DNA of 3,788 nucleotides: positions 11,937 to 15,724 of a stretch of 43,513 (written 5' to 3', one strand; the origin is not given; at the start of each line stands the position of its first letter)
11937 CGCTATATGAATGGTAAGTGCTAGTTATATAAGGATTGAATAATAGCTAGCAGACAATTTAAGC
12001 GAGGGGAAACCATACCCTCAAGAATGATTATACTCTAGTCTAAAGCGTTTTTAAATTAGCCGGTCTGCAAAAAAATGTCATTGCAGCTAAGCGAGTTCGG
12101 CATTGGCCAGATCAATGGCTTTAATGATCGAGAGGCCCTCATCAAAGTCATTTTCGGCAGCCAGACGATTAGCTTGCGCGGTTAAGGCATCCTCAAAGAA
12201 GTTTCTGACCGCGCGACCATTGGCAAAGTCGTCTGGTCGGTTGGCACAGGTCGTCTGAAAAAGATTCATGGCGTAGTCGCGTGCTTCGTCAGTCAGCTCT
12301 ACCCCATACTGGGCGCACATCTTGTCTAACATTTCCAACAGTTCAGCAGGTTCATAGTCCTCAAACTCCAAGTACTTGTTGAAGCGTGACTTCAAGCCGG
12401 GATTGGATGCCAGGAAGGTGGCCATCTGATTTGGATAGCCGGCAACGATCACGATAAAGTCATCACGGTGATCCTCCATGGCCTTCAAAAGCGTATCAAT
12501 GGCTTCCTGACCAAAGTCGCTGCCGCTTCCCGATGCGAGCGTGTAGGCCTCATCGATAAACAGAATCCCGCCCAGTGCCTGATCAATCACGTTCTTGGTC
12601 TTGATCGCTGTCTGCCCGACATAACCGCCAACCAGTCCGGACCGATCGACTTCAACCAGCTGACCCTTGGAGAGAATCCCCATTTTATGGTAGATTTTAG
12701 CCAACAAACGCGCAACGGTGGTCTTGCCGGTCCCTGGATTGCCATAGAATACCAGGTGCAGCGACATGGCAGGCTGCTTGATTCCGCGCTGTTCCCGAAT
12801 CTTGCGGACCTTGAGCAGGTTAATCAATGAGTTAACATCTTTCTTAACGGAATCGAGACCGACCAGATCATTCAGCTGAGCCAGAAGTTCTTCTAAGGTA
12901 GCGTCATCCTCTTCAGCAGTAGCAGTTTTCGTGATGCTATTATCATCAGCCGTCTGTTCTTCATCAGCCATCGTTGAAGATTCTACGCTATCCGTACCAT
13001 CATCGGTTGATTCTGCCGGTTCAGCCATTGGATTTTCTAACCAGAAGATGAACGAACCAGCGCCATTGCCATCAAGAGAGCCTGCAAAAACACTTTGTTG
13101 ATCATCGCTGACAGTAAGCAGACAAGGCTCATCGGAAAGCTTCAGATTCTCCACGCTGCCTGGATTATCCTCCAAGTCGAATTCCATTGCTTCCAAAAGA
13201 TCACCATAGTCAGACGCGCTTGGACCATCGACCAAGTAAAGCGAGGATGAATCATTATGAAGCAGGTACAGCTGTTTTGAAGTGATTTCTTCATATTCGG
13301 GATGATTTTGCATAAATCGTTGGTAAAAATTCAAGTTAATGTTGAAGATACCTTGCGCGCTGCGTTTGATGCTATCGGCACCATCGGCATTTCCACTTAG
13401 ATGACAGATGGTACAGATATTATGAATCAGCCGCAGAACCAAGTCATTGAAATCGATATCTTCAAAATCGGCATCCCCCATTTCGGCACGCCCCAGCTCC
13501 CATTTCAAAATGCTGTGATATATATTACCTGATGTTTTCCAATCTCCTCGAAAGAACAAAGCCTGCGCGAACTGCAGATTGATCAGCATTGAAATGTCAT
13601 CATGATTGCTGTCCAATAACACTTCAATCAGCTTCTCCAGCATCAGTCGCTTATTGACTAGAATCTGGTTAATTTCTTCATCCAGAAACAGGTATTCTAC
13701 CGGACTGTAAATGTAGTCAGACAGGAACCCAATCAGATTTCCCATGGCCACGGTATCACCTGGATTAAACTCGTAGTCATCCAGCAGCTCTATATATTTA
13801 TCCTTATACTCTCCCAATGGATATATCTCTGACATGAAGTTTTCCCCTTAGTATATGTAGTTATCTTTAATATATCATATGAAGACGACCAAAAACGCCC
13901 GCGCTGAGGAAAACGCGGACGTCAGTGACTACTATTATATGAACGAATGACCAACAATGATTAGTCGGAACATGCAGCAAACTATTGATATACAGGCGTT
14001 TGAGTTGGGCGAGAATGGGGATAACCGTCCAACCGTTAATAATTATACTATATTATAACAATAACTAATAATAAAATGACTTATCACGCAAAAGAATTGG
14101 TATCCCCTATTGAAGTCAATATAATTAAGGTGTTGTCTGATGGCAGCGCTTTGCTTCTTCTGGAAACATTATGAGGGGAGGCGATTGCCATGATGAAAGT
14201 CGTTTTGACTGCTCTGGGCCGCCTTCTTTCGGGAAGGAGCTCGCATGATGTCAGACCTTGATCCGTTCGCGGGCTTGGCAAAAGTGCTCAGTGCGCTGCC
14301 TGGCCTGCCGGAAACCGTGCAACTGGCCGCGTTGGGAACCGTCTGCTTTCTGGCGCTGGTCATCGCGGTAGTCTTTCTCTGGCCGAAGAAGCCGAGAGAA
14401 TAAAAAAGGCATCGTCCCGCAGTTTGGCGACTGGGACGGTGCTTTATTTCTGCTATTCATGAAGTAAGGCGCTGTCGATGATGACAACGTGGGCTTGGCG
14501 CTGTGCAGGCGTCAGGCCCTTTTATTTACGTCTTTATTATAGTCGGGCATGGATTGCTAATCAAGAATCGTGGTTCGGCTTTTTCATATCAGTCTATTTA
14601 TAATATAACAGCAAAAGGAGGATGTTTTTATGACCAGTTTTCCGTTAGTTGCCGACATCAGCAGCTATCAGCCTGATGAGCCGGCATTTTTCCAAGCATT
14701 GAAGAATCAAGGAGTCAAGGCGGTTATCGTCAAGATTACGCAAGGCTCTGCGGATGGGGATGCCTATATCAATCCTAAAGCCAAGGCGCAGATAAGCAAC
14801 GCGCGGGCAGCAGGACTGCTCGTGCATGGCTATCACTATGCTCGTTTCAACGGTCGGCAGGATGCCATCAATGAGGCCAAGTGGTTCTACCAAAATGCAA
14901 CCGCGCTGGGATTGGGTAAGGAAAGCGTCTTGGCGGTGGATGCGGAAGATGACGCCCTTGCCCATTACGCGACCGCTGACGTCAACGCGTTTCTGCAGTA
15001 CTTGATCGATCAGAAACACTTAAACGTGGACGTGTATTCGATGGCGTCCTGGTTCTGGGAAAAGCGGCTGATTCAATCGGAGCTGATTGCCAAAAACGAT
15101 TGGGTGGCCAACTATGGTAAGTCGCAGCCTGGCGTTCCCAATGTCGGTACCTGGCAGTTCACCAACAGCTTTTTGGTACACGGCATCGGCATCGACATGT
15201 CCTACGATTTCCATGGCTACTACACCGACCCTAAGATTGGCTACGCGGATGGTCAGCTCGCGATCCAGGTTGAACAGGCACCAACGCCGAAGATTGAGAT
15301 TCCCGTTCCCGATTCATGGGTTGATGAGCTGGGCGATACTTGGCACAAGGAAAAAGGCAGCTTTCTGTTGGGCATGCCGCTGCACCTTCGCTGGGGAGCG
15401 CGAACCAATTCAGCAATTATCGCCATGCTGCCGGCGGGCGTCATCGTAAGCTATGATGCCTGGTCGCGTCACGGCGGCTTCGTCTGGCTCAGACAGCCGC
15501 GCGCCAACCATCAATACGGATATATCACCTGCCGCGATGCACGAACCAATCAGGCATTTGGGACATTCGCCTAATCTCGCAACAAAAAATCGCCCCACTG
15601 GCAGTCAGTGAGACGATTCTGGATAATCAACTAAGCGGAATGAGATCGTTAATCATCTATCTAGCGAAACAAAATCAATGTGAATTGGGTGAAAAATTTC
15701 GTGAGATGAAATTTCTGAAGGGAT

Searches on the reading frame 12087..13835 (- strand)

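Call 21: search_protein_families(library=pfam, proteins=[window:12087-13835:-])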
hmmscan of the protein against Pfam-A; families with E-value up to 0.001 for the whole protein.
window:12087-13835:- (582 aa): 6 families
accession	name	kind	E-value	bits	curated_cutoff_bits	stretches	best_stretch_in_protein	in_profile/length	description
PF00004.35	AAA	-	1.2e-18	68.2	21.2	1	362-491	2-129/131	ATPase family associated with various cellular activities (AAA)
PF17866.7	AAA_lid_6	-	1.9e-12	47.5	24.3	1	516-576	1-60/60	AAA lid domain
PF13401.12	AAA_22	-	2e-05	25.3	27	0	360-383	7-30/130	AAA domain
PF05496.18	RuvB_N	-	8.4e-05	22.8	27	1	321-462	6-117/159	Holliday junction DNA helicase RuvB P-loop domain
PF05673.19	DUF815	-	0.00024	20.8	23.8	0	354-401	49-92/249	Protein of unknown function (DUF815)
PF01078.27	Mg_chelatase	-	0.00026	20.9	20.3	0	360-384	24-48/207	Magnesium chelatase, subunit ChlI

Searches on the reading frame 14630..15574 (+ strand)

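Call 21: search_protein_families(library=pfam, proteins=[window:14630-15574:+])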
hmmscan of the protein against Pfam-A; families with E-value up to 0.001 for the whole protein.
window:14630-15574:+ (314 aa): 1 family
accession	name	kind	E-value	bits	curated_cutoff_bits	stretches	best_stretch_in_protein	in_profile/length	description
PF01183.26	Glyco_hydro_25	-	3.8e-33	115.8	27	1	9-185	2-179/180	Glycosyl hydrolases family 25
